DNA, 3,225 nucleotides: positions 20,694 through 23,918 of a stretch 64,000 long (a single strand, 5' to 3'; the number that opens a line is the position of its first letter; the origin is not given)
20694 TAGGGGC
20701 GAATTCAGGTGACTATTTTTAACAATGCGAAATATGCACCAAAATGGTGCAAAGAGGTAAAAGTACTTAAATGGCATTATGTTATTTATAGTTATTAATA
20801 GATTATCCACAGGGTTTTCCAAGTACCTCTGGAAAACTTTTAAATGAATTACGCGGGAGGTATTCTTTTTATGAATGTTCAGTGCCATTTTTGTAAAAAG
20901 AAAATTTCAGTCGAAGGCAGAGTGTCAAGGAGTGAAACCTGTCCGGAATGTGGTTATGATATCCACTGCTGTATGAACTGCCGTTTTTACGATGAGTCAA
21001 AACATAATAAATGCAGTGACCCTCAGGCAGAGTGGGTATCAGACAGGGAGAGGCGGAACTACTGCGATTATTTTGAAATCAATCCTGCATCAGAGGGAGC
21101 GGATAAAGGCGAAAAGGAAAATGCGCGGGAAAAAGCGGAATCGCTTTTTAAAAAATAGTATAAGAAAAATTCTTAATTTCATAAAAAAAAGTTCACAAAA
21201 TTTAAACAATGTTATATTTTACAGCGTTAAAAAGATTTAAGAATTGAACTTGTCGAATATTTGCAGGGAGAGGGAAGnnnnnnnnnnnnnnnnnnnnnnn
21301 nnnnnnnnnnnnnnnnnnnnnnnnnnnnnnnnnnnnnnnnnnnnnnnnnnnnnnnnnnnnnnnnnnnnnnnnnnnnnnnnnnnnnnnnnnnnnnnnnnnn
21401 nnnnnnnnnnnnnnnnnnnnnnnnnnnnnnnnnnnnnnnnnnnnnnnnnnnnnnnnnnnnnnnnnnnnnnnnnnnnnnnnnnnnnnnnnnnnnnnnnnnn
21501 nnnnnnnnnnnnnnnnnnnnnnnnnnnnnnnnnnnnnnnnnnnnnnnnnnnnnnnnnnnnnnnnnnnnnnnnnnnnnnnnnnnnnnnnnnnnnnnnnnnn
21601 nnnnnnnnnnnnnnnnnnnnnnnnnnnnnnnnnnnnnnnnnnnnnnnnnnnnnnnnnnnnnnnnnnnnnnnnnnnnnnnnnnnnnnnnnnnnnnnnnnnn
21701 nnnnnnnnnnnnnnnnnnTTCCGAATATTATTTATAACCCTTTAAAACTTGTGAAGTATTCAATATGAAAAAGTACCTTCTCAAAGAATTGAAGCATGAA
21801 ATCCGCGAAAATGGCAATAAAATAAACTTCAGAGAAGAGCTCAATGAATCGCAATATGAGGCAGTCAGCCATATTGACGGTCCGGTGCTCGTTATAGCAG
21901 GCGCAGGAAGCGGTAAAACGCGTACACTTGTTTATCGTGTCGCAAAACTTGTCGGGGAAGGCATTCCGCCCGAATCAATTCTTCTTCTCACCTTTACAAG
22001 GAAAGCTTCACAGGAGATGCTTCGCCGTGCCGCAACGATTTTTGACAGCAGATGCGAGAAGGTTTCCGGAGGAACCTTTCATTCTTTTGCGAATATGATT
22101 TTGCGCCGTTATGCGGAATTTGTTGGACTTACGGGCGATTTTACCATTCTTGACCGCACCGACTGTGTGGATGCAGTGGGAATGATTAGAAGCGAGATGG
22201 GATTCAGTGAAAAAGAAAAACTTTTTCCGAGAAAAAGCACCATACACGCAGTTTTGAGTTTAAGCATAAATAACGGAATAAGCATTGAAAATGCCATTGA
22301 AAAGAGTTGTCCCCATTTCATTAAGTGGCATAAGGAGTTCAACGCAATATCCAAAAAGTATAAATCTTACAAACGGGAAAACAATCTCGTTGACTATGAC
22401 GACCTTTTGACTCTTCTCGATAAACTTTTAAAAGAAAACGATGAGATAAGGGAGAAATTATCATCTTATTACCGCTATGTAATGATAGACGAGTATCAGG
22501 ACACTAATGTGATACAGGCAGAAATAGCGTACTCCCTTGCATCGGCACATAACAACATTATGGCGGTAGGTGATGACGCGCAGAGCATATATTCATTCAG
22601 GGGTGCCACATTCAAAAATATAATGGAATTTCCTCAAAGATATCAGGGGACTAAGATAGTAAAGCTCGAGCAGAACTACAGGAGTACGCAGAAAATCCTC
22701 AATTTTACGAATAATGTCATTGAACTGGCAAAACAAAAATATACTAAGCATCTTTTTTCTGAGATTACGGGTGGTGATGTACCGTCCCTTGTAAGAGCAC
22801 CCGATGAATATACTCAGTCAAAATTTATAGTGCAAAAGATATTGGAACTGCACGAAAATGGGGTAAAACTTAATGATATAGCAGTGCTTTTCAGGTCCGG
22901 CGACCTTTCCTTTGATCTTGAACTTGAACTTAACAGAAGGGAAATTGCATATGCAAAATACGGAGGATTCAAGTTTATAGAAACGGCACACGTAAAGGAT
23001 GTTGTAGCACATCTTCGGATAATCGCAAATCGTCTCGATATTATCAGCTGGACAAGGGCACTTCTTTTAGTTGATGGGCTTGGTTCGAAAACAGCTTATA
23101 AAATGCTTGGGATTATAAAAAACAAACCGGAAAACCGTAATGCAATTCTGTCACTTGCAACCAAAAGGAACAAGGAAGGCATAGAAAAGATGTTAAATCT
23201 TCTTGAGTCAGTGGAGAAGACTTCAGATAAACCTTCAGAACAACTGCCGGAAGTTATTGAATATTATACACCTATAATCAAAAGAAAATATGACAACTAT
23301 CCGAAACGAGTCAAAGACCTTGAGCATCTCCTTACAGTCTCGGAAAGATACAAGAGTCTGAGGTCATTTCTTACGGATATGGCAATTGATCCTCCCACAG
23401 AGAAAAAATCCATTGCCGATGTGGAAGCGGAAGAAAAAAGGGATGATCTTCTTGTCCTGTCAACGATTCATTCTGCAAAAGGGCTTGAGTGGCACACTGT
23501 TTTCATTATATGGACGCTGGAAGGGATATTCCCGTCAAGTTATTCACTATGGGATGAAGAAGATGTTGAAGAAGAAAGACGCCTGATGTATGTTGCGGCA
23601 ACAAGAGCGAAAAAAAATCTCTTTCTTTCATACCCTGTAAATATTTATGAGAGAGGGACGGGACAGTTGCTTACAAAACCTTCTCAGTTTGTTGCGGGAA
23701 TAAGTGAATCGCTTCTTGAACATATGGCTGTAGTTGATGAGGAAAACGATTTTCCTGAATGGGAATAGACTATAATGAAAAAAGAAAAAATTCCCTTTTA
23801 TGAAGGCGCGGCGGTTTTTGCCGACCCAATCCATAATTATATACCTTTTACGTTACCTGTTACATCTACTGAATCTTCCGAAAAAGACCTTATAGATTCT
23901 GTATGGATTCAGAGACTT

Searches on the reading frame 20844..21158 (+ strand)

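Call 52: search_protein_families(library=pfam, proteins=[window:20844-21158:+], max_evalue=0.01)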
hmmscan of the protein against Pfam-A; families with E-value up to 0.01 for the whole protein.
window:20844-21158:+ (104 aa): 1 family
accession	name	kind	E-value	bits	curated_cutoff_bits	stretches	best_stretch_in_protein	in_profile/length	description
PF14369.11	Zn_ribbon_19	-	0.0024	18.4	30.8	1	14-37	5-28/35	zinc-ribbon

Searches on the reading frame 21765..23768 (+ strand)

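Call 94: search_protein_families(library=pfam, proteins=[window:21765-23768:+], max_evalue=1e-8)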
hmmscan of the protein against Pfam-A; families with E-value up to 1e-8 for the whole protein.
window:21765-23768:+ (667 aa): 4 families
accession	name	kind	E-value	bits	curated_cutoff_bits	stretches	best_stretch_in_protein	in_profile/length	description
PF00580.27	UvrD-helicase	-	5.7e-75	252.9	23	1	26-293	1-270/271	UvrD/REP helicase N-terminal domain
PF13361.12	UvrD_C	-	3e-55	188.5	25.6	1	299-623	1-347/350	UvrD-like helicase C-terminal domain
PF13245.12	AAA_19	-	1.8e-19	70.7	25.1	1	32-279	3-134/134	AAA domain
PF13538.12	UvrD_C_2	-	5.8e-11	42.5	27.4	1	563-621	2-51/52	UvrD-like helicase C-terminal domain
